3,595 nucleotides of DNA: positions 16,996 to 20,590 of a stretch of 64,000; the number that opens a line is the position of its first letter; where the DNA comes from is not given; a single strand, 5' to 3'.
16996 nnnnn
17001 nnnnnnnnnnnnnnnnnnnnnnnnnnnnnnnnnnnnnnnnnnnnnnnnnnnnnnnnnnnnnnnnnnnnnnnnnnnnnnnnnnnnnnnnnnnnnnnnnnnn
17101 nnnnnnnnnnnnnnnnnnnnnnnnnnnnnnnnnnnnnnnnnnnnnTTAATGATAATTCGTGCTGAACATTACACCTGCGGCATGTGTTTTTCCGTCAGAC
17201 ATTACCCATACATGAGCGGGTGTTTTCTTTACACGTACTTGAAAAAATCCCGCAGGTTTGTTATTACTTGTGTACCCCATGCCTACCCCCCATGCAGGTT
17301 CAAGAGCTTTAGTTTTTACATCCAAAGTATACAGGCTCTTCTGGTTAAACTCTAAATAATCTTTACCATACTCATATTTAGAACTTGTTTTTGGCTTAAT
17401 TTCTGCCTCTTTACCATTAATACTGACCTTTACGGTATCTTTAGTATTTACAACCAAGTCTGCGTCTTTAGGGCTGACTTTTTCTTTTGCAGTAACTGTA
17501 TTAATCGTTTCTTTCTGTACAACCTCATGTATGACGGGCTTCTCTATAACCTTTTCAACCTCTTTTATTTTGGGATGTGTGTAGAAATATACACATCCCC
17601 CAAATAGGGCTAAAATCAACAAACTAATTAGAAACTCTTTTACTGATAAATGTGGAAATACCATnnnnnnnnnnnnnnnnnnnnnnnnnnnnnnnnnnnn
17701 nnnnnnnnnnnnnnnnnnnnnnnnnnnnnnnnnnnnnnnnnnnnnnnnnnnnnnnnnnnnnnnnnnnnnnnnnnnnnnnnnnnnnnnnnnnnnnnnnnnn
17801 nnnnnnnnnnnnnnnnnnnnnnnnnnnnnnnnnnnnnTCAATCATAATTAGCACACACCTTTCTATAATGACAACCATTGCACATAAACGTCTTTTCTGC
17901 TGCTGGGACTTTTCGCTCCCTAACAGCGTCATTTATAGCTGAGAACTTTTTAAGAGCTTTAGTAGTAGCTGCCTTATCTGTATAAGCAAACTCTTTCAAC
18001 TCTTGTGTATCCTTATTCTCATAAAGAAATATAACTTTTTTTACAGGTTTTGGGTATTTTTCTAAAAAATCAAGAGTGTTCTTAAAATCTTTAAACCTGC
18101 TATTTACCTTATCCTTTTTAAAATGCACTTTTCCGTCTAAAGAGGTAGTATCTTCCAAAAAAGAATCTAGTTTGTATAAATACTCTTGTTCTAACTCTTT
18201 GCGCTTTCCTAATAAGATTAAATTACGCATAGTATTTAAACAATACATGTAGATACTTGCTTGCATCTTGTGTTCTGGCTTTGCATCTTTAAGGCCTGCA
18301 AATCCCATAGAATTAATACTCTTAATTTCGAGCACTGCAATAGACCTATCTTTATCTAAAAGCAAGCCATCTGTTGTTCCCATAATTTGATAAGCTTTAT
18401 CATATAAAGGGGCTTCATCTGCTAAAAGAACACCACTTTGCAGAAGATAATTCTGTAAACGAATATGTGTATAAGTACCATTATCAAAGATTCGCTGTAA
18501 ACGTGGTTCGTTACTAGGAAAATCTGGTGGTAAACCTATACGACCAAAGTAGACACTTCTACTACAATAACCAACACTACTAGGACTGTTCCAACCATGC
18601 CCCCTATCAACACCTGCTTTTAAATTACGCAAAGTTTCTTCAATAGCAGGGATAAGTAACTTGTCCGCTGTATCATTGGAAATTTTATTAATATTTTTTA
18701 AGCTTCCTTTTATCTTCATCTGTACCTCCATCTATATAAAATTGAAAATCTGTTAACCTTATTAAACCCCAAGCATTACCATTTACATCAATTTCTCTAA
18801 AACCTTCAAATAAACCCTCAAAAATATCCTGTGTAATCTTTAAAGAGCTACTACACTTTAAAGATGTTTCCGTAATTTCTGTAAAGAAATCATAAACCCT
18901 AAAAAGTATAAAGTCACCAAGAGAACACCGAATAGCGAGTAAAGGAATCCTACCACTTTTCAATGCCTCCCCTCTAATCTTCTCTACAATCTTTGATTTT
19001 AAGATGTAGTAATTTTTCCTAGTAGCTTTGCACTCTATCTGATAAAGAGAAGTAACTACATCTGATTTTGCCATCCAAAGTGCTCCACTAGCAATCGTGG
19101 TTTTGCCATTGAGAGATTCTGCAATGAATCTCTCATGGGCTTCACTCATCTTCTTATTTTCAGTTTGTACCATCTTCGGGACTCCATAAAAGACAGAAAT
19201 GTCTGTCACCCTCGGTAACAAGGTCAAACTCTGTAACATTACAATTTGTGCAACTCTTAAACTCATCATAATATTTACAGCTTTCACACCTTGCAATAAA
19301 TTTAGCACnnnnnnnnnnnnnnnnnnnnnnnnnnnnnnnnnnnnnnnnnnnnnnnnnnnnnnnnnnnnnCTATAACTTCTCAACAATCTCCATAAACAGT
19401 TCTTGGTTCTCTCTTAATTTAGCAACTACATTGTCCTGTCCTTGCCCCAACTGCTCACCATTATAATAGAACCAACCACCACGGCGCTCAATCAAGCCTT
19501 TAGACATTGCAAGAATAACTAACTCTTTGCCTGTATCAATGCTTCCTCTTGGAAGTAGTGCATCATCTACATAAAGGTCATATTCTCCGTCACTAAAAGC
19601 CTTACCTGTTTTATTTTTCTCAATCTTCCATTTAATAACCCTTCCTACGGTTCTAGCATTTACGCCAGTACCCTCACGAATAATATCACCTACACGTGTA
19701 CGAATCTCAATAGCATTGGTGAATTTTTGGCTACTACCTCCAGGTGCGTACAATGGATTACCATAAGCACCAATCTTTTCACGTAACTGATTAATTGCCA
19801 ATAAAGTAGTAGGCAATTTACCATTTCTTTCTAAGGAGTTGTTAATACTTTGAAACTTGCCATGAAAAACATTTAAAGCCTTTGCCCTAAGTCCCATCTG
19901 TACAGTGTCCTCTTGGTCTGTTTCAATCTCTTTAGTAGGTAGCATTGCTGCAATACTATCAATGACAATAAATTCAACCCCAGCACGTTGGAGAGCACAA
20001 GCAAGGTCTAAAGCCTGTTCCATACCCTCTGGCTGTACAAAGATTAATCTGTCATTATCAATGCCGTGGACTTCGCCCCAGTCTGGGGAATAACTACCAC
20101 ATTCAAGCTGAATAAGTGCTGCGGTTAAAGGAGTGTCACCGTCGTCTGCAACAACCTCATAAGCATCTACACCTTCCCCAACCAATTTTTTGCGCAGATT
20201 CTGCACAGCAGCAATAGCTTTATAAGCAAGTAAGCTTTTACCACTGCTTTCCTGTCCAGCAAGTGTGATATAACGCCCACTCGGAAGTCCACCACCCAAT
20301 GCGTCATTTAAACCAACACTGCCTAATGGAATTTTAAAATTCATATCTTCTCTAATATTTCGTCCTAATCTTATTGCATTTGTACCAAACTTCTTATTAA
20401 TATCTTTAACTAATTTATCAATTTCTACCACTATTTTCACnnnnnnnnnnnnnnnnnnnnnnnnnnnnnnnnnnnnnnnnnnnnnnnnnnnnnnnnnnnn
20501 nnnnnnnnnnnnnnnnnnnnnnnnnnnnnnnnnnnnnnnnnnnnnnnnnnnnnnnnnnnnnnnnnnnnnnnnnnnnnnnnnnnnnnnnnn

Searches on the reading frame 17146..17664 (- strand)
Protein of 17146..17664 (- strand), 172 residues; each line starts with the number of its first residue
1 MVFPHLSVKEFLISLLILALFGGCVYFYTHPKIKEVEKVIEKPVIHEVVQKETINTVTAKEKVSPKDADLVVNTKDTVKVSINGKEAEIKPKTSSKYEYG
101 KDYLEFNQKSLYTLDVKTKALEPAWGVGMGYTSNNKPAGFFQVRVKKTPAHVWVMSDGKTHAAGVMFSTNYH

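Call 15: search_protein_families(library=phrogs, proteins=[window:17146-17664:-], max_evalue=0.001)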
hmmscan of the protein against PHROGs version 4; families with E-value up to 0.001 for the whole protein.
window:17146-17664:- (172 aa): 1 family
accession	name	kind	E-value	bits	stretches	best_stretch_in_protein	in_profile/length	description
phrog_37316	-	unknown function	4.6e-07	30.7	1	32-117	49-136/194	-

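Call 18: search_protein_families(library=pfam, proteins=[window:17146-17664:-], max_evalue=0.1)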
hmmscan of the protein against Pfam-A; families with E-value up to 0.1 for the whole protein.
window:17146-17664:- (172 aa): 0 families

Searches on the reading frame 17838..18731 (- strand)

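Call 15: search_protein_families(library=phrogs, proteins=[window:17838-18731:-], max_evalue=0.001)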
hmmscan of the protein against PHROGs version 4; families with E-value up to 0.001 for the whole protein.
window:17838-18731:- (297 aa): 4 families
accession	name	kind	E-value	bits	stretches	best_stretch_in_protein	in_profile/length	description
phrog_1706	-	DNA, RNA and nucleotide metabolism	5.3e-35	122.3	1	18-295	17-244/293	CRISPR/Cas system associated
phrog_1990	-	DNA, RNA and nucleotide metabolism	3.1e-18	67.2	2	24-167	15-170/290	Cas4-domain exonuclease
phrog_2506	-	DNA, RNA and nucleotide metabolism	4.5e-09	36.9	1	102-171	178-256/342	exonuclease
phrog_434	-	DNA, RNA and nucleotide metabolism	0.00011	22.6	1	115-168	142-197/372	RecE-like recombination exonuclease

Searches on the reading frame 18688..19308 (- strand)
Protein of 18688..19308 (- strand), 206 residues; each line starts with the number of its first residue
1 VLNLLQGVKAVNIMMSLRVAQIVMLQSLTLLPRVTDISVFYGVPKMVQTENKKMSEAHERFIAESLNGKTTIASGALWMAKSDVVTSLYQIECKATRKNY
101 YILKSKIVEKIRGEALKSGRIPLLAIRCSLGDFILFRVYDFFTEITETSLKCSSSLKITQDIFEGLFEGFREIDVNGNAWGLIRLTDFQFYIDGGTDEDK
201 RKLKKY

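Call 15: search_protein_families(library=phrogs, proteins=[window:18688-19308:-], max_evalue=0.001)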
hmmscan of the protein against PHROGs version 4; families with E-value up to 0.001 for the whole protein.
window:18688-19308:- (206 aa): 1 family
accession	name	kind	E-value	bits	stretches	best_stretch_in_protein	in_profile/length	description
phrog_2002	-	DNA, RNA and nucleotide metabolism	6.5e-19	69.1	1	45-141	9-110/130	Holliday junction resolvase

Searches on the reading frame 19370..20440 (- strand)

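Call 15: search_protein_families(library=phrogs, proteins=[window:19370-20440:-], max_evalue=0.001)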
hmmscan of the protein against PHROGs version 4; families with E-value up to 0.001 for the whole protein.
window:19370-20440:- (356 aa): 4 families
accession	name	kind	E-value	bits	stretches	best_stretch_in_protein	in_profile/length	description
phrog_97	-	other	5.1e-49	168.8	2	6-240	19-243/506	UvsX-like recombinase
phrog_8337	-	DNA, RNA and nucleotide metabolism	2e-19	71.1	2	117-277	110-266/273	DNA repair protein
phrog_9666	-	unknown function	8.8e-06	25.2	1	207-294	623-706/779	-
phrog_19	-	DNA, RNA and nucleotide metabolism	0.00052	20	1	33-76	331-375/621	DnaB-like replicative helicase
